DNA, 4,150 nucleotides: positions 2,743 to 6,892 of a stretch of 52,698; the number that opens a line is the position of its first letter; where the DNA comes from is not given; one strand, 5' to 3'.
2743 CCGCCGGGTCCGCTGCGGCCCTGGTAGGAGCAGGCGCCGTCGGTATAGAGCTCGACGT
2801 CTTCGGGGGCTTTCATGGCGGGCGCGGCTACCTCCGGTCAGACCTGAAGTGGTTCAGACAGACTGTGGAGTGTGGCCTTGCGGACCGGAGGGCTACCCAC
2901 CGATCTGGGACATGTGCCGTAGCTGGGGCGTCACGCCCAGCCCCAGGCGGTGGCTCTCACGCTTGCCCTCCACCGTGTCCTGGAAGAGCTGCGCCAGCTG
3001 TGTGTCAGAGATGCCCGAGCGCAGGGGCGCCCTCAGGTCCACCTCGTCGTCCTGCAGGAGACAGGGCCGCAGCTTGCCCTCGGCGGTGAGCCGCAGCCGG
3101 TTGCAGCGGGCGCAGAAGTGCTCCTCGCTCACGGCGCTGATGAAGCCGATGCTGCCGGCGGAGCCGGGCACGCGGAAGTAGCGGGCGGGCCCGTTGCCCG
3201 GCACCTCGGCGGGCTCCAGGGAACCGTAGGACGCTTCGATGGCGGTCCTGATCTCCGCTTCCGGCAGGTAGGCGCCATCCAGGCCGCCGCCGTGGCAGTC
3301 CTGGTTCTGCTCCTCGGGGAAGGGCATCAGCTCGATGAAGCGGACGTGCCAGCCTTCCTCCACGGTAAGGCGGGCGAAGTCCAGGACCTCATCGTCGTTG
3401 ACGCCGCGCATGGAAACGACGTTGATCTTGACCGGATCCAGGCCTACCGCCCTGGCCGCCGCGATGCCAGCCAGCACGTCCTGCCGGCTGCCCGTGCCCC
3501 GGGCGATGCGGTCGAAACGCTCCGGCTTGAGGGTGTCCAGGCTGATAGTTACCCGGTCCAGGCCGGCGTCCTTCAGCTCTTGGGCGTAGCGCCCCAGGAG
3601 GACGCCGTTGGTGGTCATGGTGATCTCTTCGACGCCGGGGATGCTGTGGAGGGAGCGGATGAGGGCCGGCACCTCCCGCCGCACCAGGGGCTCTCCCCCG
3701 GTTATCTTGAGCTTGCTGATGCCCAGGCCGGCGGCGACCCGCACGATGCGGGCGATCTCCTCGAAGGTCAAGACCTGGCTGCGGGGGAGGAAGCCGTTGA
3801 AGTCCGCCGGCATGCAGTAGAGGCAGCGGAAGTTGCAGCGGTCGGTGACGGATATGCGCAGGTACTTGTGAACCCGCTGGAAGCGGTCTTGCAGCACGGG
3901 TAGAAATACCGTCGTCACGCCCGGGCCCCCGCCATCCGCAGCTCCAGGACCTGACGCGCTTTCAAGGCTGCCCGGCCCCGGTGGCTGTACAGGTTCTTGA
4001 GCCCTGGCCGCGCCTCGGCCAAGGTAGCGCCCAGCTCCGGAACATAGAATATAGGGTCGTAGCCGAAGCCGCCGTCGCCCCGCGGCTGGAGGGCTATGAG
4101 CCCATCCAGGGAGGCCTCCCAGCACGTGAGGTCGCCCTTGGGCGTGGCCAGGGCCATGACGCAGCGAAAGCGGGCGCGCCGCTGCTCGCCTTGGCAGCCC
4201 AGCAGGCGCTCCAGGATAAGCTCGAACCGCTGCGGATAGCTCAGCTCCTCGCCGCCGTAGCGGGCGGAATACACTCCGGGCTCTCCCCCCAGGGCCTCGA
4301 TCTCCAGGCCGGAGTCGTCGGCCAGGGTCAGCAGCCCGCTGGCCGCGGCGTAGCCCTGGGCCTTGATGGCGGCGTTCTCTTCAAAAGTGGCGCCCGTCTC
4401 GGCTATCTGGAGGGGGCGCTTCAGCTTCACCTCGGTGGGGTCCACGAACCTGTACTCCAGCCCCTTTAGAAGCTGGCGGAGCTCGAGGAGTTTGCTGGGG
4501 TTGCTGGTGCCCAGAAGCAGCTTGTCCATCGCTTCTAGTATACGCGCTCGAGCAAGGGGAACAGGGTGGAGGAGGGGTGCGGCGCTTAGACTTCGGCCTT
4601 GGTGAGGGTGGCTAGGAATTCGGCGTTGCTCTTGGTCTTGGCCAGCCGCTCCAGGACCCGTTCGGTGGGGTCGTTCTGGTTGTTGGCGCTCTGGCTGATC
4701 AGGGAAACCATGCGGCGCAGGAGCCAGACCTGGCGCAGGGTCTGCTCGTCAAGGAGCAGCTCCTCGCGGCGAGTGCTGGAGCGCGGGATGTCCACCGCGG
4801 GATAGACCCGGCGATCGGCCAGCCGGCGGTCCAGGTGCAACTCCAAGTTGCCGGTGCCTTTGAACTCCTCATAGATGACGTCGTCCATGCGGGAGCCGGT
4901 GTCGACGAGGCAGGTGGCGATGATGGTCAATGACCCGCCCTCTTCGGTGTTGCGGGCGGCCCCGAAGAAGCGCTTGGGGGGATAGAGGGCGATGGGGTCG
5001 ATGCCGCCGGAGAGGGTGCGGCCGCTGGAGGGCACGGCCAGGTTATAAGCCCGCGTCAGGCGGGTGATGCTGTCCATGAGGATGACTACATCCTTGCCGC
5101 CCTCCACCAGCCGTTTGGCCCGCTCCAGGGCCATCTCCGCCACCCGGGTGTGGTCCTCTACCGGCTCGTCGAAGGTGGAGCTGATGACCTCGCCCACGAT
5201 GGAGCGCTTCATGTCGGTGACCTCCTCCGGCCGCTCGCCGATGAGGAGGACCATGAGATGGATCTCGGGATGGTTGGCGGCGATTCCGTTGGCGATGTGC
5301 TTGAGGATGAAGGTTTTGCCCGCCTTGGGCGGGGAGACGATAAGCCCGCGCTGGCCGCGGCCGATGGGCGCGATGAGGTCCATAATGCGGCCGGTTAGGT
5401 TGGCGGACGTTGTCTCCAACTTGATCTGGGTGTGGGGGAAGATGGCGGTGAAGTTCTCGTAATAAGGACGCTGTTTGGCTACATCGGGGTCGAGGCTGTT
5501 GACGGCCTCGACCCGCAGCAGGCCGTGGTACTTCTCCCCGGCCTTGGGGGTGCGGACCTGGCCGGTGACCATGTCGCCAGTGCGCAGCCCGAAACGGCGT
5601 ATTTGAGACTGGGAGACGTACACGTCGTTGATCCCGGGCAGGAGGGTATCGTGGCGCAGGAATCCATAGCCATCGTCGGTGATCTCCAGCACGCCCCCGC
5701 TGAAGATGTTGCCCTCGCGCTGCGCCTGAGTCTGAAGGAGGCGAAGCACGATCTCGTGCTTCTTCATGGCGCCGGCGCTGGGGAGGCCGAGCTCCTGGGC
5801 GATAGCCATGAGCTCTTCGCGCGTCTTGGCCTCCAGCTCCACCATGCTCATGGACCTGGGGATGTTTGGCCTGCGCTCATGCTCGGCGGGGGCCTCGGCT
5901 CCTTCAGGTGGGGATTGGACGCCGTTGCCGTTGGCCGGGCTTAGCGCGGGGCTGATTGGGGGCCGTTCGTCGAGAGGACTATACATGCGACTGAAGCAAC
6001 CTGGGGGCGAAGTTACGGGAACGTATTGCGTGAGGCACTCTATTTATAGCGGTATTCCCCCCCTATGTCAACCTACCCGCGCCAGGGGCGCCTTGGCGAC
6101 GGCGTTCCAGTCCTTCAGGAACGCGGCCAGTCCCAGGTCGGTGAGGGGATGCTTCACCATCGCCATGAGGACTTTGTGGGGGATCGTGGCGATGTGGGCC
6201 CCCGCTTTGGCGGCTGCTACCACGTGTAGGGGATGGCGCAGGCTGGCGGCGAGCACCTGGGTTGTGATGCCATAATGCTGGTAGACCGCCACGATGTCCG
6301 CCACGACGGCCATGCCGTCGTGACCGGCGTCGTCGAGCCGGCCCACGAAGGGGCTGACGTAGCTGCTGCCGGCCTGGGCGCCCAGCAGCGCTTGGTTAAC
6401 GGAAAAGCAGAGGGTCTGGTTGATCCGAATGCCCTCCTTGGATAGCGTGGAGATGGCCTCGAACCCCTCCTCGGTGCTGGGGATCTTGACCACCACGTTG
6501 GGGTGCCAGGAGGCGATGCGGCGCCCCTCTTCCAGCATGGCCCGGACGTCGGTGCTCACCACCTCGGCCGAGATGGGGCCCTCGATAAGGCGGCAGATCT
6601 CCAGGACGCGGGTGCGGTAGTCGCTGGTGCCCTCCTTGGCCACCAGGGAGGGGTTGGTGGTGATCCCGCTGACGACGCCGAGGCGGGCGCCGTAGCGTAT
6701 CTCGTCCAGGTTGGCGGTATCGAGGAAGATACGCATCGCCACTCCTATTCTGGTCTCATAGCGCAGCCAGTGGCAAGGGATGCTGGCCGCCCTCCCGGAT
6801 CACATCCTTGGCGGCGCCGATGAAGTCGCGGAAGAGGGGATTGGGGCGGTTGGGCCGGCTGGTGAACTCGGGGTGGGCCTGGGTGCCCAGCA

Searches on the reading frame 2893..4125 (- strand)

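Call 69: search_protein_families(library=pfam, proteins=[window:2893-4125:-], max_evalue=0.0001)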
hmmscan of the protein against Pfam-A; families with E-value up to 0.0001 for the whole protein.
window:2893-4125:- (410 aa): 2 families
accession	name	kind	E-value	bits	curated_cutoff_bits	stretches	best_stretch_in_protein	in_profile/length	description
PF04055.27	Radical_SAM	-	5.5e-38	131.2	29.5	1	91-253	1-165/166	Radical SAM superfamily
PF06463.18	Mob_synth_C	-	1.9e-32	112.4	37.4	1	260-393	2-127/128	Molybdenum Cofactor Synthesis C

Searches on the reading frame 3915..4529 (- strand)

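Call 69: search_protein_families(library=pfam, proteins=[window:3915-4529:-], max_evalue=0.0001)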
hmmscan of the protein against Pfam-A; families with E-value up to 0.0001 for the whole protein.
window:3915-4529:- (204 aa): 1 family
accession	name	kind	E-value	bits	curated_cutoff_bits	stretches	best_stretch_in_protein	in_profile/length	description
PF01725.21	Ham1p_like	-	5.9e-54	183.2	22.5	1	5-192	2-184/186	Ham1 family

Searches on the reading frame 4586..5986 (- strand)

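Call 69: search_protein_families(library=pfam, proteins=[window:4586-5986:-], max_evalue=0.0001)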
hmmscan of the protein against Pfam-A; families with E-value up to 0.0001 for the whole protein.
window:4586-5986:- (466 aa): 4 families
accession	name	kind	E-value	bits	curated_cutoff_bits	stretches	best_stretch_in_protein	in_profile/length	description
PF07497.18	Rho_RNA_bind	-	1.8e-31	108.2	27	1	98-168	3-73/73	Rho termination factor, RNA-binding domain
PF00006.31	ATP-synt_ab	-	9e-26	91.3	29.5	1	200-404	3-212/213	ATP synthase alpha/beta family, nucleotide-binding domain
PF07498.18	Rho_N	-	1.4e-10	41.4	24.9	1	50-92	1-43/43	Rho termination factor, N-terminal domain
PF08206.17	OB_RNB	-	7.1e-05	22.9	24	0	98-146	1-44/58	Ribonuclease B OB domain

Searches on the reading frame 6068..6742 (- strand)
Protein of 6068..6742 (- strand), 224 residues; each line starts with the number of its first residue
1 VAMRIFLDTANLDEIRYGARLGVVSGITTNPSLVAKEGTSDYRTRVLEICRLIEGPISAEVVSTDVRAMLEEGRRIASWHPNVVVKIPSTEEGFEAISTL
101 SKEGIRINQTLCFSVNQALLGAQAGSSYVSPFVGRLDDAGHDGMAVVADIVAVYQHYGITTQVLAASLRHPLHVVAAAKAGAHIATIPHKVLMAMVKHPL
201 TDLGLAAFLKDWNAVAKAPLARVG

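Call 69: search_protein_families(library=pfam, proteins=[window:6068-6742:-], max_evalue=0.0001)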
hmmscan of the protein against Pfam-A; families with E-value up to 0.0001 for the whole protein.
window:6068-6742:- (224 aa): 1 family
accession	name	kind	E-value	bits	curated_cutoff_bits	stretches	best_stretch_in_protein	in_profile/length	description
PF00923.25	TAL_FSA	-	6.9e-63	213.1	27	1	5-214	1-280/285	Transaldolase/Fructose-6-phosphate aldolase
